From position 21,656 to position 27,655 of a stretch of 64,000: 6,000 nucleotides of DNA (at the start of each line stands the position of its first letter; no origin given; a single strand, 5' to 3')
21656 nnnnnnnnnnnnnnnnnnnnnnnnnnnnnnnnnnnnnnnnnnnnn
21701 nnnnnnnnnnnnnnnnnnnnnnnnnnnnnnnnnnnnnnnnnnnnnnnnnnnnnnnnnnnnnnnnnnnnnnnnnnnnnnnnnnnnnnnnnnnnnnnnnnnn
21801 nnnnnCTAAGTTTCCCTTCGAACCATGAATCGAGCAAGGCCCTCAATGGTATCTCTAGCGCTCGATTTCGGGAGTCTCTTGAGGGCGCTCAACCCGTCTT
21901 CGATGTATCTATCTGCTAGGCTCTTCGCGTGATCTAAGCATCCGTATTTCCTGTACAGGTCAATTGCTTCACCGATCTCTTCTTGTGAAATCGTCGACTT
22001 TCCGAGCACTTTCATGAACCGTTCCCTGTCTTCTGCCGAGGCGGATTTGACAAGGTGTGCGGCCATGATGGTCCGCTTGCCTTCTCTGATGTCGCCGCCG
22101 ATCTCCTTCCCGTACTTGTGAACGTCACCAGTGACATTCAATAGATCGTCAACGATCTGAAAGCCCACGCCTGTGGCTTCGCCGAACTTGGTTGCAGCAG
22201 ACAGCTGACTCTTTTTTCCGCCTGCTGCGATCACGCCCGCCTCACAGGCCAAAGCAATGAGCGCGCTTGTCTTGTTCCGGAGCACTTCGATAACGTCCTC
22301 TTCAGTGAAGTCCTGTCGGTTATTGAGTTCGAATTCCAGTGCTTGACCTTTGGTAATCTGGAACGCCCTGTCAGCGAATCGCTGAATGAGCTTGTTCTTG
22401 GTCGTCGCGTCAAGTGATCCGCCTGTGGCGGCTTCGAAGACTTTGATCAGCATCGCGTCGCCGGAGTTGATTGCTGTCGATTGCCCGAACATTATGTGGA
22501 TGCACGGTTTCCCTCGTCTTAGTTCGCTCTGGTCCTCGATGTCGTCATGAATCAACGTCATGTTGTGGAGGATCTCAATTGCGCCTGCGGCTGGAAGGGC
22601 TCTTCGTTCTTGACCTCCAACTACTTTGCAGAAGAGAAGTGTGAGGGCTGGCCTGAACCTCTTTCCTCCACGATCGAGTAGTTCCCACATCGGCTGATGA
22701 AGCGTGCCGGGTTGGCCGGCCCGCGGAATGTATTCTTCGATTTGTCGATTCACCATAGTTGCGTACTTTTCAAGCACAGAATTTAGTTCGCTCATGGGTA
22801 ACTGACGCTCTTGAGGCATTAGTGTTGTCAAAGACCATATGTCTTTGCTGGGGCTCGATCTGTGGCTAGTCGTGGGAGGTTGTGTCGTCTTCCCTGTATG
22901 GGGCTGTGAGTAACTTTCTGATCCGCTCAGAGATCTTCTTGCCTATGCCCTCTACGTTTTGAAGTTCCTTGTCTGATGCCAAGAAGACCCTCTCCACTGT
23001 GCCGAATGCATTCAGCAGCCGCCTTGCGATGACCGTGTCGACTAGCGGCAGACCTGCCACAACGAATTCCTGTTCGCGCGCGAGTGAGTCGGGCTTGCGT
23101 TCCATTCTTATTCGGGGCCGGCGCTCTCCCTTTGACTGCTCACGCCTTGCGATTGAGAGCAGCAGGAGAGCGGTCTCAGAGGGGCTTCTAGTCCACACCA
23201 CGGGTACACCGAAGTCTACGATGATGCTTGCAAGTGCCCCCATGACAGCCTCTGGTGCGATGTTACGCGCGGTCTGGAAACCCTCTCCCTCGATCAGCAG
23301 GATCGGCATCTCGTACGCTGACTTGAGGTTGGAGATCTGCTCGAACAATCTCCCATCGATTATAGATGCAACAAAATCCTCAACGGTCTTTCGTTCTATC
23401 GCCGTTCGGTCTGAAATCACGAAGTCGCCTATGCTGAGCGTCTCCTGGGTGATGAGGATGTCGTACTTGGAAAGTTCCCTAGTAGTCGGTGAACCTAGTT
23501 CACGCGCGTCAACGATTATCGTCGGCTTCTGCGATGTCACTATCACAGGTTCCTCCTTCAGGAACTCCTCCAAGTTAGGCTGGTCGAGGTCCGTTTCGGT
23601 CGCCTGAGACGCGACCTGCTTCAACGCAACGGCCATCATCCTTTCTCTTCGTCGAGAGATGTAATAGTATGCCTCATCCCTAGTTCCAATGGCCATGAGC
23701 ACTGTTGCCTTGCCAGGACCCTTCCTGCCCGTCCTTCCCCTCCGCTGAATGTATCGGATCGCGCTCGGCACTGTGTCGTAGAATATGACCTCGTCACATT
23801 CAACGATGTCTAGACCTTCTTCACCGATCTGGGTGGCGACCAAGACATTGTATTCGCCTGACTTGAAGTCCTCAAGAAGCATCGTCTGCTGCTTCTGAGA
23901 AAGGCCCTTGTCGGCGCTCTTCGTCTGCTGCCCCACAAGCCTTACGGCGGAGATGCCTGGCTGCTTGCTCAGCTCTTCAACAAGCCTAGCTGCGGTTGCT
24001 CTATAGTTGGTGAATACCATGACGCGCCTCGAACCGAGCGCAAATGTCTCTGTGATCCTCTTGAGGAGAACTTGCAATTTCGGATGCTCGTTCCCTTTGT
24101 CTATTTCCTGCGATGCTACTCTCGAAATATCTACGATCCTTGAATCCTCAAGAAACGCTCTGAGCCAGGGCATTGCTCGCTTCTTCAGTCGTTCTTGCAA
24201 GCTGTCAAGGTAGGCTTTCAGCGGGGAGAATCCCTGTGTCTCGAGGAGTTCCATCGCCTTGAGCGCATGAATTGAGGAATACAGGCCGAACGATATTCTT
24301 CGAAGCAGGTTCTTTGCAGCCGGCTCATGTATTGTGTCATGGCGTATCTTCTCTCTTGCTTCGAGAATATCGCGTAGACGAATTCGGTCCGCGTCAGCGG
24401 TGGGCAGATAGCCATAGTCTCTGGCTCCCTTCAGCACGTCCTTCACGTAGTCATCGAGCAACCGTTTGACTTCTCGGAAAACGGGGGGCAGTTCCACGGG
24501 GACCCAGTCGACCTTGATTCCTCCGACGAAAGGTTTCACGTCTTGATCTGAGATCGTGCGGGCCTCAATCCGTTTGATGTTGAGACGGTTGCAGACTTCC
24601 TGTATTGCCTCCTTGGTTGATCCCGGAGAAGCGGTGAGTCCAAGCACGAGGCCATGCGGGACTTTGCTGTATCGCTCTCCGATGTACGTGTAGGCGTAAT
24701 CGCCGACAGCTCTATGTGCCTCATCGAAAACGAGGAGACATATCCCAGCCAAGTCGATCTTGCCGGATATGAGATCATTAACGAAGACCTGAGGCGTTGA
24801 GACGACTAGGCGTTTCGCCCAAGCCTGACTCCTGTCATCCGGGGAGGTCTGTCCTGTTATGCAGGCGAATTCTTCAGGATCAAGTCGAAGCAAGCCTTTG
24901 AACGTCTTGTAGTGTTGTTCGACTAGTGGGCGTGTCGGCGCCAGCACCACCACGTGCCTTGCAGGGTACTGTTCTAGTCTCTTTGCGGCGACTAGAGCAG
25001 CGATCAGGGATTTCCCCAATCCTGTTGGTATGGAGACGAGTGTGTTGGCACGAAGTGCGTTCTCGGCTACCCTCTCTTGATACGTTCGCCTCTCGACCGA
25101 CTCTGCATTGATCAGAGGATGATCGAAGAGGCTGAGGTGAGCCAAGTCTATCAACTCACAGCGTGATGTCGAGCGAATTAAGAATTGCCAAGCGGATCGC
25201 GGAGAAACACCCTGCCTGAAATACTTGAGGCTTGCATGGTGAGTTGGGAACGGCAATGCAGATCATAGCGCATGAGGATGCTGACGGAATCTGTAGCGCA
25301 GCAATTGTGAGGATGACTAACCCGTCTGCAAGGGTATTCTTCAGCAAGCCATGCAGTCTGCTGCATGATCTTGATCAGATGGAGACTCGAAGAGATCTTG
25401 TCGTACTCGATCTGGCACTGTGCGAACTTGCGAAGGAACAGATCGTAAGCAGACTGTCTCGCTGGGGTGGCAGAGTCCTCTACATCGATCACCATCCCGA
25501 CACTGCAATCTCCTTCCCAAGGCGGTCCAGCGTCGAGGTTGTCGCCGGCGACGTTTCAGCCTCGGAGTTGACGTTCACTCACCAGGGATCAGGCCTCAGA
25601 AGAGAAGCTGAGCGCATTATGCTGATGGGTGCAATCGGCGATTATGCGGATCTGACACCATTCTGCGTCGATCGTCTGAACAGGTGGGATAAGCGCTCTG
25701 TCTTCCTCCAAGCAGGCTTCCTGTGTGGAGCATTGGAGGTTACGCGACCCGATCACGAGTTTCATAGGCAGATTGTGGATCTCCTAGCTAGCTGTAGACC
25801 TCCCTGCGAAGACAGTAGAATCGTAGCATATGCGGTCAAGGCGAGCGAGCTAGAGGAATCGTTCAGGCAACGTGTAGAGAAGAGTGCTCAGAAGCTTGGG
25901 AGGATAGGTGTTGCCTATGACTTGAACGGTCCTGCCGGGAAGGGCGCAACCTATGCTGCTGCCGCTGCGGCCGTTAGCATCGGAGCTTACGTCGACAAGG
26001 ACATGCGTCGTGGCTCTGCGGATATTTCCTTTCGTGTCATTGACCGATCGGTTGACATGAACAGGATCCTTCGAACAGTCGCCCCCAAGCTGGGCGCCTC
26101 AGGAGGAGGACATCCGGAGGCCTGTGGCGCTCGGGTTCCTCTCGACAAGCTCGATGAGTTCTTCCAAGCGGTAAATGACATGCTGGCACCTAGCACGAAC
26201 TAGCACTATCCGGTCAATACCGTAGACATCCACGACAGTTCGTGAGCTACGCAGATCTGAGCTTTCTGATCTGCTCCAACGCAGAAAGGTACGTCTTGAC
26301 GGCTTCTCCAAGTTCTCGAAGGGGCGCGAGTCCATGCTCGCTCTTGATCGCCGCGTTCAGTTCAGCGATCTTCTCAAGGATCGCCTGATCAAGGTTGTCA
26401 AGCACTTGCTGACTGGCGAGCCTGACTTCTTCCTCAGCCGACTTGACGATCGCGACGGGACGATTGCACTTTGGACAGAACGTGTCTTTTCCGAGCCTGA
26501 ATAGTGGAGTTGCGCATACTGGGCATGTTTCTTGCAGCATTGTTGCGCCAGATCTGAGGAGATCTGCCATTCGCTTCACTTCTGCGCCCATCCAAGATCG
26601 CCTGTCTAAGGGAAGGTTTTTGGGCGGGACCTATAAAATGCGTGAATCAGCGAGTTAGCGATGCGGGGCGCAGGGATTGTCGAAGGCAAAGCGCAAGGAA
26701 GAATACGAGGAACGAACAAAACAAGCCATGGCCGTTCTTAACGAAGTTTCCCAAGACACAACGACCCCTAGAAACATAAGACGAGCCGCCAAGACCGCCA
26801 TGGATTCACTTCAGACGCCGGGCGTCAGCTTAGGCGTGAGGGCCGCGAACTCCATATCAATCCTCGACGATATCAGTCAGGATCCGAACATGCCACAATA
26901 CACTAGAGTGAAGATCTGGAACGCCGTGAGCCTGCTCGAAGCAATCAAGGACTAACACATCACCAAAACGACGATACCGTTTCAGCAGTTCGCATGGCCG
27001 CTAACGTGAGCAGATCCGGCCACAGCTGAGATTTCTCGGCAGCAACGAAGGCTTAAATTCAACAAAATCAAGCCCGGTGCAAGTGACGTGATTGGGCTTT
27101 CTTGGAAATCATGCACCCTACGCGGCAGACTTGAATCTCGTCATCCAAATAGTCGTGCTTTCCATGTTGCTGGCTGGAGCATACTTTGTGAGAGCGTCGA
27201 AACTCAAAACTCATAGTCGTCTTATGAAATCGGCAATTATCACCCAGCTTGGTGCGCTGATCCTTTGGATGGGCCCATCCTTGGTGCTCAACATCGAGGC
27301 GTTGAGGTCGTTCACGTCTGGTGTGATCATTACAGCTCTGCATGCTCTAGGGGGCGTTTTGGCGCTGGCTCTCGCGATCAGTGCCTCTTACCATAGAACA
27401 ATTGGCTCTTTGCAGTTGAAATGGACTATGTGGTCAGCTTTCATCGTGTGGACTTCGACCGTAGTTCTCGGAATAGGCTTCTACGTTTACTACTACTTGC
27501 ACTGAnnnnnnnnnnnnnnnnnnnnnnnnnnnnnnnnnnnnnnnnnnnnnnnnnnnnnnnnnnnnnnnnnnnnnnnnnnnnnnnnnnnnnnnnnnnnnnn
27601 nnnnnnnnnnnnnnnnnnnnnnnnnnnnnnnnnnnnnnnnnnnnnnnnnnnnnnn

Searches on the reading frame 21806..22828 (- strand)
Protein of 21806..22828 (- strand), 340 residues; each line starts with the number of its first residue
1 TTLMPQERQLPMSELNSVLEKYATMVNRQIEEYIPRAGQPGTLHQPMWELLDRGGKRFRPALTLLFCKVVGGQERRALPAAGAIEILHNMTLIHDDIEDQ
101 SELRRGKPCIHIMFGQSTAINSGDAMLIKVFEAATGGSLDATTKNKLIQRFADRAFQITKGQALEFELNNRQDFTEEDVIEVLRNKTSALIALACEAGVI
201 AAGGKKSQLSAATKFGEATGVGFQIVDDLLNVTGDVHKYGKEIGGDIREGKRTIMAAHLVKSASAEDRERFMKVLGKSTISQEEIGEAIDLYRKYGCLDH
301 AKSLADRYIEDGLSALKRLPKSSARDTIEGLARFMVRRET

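Call 84: search_protein_families(library=pfam, proteins=[window:21806-22828:-], max_evalue=0.0001)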
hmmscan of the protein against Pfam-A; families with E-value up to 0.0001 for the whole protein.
window:21806-22828:- (340 aa): 1 family
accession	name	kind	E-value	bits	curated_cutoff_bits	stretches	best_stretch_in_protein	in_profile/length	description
PF00348.22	polyprenyl_synt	-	5.6e-68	229.3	27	1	42-290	3-249/251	Polyprenyl synthetase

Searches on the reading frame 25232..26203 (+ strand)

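Call 9: search_protein_families(library=pfam, proteins=[window:25232-26203:+], max_evalue=0.01)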
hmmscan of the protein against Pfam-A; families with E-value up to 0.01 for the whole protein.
window:25232-26203:+ (323 aa): 2 families
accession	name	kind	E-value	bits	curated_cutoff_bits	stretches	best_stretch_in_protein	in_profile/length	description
PF02272.25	DHHA1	-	1.4e-10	41.9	25.9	1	259-318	44-100/102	DHHA1 domain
PF01368.27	DHH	-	1.7e-05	25.6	28.1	1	11-117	4-101/125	DHH family, N-terminal domain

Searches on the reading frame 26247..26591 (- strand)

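Call 9: search_protein_families(library=pfam, proteins=[window:26247-26591:-], max_evalue=0.01)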
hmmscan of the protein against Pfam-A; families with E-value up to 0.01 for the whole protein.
window:26247-26591:- (114 aa): 6 families
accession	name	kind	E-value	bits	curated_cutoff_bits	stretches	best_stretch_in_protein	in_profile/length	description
PF06677.18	Auto_anti-p27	-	9e-16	58.1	24.1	1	6-42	1-39/40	Sjogren's syndrome/scleroderma autoantigen 1 (Autoantigen p27)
PF18930.5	DUF5679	-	0.00082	19.9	27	1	9-33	16-40/40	Domain of unknown function (DUF5679)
PF03119.21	DNA_ligase_ZBD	-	0.00096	19.4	25.8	0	22-33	1-12/27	NAD-dependent DNA ligase C4 zinc finger domain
PF16003.10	DUF4776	-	0.0012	18.4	27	1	21-74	7-61/503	Domain of unknown function (DUF4776)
PF04828.22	GFA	-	0.0029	18.1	24.3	0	36-68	71-103/115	Glutathione-dependent formaldehyde-activating enzyme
PF23854.1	DUF7217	-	0.0072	16.5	29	1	35-108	110-178/238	Domain of unknown function (DUF7217)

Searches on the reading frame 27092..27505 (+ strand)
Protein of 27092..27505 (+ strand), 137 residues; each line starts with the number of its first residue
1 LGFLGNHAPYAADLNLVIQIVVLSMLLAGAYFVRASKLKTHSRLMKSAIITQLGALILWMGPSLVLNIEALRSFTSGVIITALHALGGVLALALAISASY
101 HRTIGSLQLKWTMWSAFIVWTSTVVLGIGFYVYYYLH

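Call 9: search_protein_families(library=pfam, proteins=[window:27092-27505:+], max_evalue=0.01)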
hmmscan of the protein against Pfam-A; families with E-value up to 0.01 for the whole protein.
window:27092-27505:+ (137 aa): 1 family
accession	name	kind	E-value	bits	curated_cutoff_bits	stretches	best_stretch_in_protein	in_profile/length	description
PF04238.17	DUF420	-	0.00093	19.9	30.5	1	13-132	3-128/130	Protein of unknown function (DUF420)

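Call 58: search_protein_families(library=pfam, alignment_id=A3, max_evalue=0.1)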
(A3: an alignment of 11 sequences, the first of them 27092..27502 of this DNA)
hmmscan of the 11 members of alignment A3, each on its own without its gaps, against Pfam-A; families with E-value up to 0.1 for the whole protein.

A. member 1, window:27092-27502:+ (137 aa): 1 family
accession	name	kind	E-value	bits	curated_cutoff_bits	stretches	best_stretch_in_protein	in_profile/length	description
PF04238.17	DUF420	-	0.00093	19.9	30.5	1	13-132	3-128/130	Protein of unknown function (DUF420)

B. families by the number of members that match (of 11 scanned): 6 families
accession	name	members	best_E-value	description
PF04238.17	DUF420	7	5.2e-07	Protein of unknown function (DUF420)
PF10067.14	DUF2306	2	0.005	Predicted membrane protein (DUF2306)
PF10688.14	Imp-YgjV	1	0.02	Bacterial inner membrane protein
PF24007.1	DUF7321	1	0.033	Domain of unknown function (DUF7321)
PF06570.16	DUF1129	1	0.054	Protein of unknown function (DUF1129)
PF04550.17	Phage_holin_3_2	1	0.076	Phage holin family 2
